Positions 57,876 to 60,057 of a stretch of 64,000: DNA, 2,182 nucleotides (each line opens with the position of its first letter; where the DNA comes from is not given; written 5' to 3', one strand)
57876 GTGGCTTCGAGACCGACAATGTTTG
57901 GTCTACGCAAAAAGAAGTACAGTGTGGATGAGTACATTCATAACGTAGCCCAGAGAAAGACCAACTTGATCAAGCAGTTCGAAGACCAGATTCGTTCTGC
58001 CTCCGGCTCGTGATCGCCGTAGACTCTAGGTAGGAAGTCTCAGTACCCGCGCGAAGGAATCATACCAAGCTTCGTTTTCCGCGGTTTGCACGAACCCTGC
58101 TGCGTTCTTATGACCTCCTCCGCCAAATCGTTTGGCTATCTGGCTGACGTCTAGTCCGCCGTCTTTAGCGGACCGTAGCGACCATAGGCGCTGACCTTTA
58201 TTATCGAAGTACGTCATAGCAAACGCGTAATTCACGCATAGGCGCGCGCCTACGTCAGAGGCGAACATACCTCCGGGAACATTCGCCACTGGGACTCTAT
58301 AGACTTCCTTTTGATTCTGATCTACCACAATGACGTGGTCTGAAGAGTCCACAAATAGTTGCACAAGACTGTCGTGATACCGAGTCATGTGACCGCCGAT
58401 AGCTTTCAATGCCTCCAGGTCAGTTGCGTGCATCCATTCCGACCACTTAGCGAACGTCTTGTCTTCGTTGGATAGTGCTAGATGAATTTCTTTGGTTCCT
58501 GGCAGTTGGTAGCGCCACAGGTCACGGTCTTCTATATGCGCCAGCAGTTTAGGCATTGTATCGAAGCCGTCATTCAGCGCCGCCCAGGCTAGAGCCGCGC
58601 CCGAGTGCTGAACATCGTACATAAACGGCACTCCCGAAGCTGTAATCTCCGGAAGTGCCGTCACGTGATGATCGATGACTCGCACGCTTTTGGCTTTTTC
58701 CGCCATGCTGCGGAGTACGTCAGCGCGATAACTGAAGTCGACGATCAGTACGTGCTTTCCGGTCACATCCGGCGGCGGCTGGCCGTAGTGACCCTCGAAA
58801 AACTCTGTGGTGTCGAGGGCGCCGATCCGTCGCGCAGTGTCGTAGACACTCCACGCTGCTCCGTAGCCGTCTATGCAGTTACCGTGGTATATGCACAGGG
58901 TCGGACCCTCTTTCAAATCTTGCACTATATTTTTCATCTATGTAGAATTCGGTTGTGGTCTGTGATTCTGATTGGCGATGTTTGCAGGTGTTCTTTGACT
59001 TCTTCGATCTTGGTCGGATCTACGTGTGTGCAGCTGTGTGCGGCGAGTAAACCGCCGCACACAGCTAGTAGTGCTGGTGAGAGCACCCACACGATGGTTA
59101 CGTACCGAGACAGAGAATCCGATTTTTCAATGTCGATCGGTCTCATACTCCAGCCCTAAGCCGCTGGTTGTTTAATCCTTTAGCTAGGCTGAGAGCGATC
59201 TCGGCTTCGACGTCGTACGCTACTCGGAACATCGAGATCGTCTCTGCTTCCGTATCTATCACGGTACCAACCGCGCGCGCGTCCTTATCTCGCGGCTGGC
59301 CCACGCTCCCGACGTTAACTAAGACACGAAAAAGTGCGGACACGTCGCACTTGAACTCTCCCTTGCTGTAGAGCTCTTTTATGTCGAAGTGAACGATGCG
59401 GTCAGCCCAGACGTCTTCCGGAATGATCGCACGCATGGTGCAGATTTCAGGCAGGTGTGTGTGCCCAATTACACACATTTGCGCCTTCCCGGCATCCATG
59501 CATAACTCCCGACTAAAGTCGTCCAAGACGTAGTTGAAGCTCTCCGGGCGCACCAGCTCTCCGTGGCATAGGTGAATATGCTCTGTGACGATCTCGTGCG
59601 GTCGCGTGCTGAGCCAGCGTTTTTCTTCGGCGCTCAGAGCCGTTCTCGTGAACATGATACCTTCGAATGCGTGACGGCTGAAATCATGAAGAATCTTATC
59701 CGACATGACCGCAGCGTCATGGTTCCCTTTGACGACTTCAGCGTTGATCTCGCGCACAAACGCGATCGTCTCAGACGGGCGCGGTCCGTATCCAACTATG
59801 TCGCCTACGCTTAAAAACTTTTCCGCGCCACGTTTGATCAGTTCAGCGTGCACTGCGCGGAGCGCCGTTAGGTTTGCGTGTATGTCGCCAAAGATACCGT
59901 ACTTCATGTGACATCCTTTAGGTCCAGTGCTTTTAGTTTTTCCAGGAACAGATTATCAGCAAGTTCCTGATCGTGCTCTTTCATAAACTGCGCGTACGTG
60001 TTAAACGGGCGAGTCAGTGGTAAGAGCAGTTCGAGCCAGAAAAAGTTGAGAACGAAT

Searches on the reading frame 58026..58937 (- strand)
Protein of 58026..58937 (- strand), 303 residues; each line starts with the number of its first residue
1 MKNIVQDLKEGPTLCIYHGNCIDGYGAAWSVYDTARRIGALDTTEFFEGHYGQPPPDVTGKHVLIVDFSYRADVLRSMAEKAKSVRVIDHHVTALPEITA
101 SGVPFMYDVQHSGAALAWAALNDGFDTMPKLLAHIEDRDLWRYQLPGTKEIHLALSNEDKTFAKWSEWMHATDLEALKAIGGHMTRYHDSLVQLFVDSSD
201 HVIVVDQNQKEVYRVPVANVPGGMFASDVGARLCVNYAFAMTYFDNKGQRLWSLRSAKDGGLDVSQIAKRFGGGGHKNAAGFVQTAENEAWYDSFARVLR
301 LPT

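Call 56: search_protein_families(library=pfam, max_evalue=0.01, proteins=[window:58026-58937:-])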
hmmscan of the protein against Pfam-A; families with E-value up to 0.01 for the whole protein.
window:58026-58937:- (303 aa): 2 families
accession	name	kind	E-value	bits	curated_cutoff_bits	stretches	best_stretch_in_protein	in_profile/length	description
PF02272.25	DHHA1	-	5.8e-06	27.1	25.9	1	247-287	42-87/102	DHHA1 domain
PF01368.27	DHH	-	1.4e-05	25.8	28.1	1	22-122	12-103/125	DHH family, N-terminal domain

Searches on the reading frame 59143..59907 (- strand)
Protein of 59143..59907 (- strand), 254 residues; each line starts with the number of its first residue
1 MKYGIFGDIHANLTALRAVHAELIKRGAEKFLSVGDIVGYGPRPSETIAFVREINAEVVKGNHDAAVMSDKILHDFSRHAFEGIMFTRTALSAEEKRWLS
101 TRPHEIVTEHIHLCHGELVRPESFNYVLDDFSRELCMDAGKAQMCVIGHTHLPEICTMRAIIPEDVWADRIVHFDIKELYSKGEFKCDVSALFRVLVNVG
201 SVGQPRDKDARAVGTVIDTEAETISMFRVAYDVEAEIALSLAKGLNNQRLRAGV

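Call 56: search_protein_families(library=pfam, max_evalue=0.01, proteins=[window:59143-59907:-])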
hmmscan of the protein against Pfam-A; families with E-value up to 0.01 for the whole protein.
window:59143-59907:- (254 aa): 2 families
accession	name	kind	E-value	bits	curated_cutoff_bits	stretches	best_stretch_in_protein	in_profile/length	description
PF12850.12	Metallophos_2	-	5.1e-14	53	27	1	1-213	1-146/154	Calcineurin-like phosphoesterase superfamily domain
PF00149.33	Metallophos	-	1.5e-11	45.5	21.5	1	1-151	1-189/191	Calcineurin-like phosphoesterase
